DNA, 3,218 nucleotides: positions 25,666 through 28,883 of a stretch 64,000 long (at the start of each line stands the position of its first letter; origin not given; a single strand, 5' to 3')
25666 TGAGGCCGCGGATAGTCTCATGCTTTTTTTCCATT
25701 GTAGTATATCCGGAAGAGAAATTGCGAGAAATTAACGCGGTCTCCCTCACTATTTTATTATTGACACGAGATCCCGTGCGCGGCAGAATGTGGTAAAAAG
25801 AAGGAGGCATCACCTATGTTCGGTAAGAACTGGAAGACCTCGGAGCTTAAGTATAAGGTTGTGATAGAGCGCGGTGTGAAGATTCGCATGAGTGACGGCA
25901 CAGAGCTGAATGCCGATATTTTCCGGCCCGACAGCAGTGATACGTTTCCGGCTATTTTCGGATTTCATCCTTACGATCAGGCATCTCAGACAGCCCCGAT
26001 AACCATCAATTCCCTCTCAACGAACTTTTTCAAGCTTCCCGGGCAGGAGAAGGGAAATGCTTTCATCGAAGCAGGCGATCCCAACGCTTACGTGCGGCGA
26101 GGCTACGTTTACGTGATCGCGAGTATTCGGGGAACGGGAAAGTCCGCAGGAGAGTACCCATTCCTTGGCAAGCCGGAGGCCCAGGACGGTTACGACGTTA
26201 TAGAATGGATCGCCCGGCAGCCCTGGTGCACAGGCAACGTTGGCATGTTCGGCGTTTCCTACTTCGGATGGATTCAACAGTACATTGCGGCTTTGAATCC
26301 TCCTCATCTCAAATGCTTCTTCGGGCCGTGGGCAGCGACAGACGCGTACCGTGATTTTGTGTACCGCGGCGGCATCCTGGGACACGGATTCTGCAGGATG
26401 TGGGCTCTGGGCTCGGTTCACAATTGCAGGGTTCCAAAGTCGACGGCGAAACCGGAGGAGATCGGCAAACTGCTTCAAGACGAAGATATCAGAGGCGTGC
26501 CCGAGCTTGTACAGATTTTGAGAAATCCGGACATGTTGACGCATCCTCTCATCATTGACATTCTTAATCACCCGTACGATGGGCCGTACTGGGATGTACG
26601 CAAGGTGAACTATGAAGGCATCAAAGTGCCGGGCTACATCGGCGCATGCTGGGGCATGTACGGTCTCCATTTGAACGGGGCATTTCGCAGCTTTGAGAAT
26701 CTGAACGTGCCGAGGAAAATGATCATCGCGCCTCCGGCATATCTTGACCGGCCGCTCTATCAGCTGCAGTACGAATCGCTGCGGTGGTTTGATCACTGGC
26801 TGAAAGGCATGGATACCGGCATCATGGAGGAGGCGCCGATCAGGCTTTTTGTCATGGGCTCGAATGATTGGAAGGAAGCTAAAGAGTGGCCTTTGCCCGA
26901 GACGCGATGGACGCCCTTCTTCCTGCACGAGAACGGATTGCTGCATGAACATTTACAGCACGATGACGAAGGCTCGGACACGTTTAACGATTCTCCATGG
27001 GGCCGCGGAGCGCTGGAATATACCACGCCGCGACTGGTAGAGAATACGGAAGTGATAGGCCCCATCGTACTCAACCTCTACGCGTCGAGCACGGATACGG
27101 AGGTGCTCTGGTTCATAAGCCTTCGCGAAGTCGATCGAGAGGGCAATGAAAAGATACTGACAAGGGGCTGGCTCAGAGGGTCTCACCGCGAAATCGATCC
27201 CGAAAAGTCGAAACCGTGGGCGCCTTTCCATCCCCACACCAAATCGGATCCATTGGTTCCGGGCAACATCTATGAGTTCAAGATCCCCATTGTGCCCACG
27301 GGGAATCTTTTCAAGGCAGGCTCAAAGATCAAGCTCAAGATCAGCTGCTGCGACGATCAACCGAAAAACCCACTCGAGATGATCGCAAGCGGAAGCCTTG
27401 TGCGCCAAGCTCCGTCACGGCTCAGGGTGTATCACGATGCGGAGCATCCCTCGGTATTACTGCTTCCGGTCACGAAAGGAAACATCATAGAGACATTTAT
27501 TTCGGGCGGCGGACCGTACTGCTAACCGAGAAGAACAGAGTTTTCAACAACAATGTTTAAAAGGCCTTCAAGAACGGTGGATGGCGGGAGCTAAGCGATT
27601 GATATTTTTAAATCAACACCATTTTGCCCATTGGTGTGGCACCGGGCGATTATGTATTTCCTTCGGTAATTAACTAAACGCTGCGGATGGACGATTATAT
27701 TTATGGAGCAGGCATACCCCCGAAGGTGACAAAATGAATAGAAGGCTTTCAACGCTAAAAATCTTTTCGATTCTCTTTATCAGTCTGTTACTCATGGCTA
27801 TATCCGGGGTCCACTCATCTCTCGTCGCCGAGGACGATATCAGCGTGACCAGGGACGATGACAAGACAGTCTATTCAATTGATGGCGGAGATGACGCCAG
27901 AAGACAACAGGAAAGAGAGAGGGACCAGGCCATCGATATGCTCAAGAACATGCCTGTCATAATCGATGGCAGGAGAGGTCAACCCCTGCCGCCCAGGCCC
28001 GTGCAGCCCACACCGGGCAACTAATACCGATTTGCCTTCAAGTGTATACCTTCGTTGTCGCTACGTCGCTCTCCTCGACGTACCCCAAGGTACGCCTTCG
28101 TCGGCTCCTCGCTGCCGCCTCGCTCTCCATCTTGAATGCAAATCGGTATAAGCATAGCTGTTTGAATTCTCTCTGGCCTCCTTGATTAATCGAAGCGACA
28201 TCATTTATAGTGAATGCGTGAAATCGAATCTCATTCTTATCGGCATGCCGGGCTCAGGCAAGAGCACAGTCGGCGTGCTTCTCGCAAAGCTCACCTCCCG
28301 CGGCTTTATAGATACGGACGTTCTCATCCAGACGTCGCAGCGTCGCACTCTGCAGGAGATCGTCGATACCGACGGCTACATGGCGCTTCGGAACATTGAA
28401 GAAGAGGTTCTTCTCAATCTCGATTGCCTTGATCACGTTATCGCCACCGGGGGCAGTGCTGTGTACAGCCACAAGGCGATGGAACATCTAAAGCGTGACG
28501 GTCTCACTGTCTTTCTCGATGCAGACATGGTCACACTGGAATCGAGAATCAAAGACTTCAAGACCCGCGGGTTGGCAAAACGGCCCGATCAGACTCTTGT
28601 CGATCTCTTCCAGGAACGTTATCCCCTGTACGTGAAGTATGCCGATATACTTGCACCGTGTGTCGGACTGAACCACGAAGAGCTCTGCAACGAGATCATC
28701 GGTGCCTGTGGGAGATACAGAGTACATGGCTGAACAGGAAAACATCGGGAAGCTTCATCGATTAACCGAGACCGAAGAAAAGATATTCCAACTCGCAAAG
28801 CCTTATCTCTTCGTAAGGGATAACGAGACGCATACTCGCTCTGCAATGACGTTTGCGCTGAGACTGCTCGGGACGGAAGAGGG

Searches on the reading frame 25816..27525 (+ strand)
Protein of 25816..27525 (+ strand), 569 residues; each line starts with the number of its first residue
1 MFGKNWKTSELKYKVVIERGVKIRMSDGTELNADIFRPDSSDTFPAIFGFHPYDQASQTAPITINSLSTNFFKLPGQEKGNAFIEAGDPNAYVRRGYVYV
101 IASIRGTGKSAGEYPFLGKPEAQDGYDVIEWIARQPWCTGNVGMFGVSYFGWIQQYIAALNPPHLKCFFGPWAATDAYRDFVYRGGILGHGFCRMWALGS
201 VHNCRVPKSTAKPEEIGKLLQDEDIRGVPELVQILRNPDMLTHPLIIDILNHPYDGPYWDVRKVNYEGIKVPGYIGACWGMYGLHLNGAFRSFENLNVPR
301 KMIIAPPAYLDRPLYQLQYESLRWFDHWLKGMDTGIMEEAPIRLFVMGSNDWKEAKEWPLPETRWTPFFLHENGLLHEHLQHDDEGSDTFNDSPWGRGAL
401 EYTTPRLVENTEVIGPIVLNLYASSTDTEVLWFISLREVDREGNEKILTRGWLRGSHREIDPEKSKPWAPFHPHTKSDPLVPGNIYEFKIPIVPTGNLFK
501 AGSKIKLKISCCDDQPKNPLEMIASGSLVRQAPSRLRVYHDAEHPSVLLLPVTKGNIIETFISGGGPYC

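Call 38: search_protein_families(library=pfam, proteins=[window:25816-27525:+], max_evalue=0.00001)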
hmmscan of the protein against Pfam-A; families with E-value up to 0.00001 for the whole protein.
window:25816-27525:+ (569 aa): 2 families
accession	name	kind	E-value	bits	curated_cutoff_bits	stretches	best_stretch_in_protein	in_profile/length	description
PF02129.25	Peptidase_S15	-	5.9e-45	154.4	23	1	27-306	1-257/262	X-Pro dipeptidyl-peptidase (S15 family)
PF08530.16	PepX_C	-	9.5e-31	107.8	22.5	1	335-548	2-216/217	X-Pro dipeptidyl-peptidase C-terminal non-catalytic domain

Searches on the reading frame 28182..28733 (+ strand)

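Call 38: search_protein_families(library=pfam, proteins=[window:28182-28733:+], max_evalue=0.00001)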
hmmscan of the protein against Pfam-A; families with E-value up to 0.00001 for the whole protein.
window:28182-28733:+ (183 aa): 1 family
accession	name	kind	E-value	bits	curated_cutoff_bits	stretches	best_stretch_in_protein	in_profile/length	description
PF01202.28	SKI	-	4.3e-31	108.6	22.1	1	23-173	1-155/159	Shikimate kinase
